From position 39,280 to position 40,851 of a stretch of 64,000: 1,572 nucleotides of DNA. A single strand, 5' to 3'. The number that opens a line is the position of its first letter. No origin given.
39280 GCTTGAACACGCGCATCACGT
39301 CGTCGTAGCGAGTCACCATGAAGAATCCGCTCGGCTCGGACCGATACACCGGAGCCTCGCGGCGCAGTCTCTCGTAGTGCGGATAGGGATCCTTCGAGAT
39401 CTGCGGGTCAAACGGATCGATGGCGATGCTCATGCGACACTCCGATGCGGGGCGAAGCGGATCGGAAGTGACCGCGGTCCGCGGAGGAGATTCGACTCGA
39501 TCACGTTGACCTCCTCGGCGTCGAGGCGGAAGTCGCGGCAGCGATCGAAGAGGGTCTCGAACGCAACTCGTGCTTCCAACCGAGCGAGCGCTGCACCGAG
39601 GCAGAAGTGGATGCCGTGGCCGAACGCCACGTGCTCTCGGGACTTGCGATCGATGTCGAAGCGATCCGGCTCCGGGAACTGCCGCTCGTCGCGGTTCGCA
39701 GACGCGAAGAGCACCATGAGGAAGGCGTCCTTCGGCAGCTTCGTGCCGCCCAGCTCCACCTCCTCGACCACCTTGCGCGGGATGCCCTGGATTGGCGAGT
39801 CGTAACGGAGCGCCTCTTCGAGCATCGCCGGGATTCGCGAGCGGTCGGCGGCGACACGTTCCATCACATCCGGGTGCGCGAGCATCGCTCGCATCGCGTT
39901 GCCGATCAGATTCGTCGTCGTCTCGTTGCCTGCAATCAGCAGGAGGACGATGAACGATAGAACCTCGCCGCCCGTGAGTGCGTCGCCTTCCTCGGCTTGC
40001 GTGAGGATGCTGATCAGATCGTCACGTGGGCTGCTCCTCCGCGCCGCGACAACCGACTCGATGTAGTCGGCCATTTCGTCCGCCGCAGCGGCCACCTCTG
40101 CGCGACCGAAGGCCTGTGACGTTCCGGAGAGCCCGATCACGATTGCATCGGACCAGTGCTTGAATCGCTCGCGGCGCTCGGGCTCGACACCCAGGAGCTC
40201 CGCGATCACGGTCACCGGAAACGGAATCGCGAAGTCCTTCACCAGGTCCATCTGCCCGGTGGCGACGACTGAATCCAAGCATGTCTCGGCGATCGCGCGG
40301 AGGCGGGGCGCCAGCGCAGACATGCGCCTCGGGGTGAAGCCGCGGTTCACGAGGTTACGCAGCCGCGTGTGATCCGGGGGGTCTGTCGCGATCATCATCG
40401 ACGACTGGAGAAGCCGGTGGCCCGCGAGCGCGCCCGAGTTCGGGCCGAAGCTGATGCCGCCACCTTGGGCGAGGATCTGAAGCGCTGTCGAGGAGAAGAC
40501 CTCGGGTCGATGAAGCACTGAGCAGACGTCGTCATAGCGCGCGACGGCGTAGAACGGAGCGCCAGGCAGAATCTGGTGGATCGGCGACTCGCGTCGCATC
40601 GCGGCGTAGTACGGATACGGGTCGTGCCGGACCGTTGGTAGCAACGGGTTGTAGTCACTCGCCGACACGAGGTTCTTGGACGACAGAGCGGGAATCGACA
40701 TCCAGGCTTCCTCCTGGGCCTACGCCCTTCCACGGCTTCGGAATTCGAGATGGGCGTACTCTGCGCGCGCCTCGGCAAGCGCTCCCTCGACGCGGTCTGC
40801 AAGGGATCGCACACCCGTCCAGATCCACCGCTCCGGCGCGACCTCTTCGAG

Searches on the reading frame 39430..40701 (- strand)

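Call 74: search_protein_families(library=pfam, proteins=[window:39430-40701:-], max_evalue=0.0001)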
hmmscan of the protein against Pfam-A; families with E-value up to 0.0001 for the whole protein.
window:39430-40701:- (423 aa): 1 family
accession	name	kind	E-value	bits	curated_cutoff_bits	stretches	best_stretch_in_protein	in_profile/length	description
PF00067.27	p450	-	1.1e-29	104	22.8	1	205-389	211-433/462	Cytochrome P450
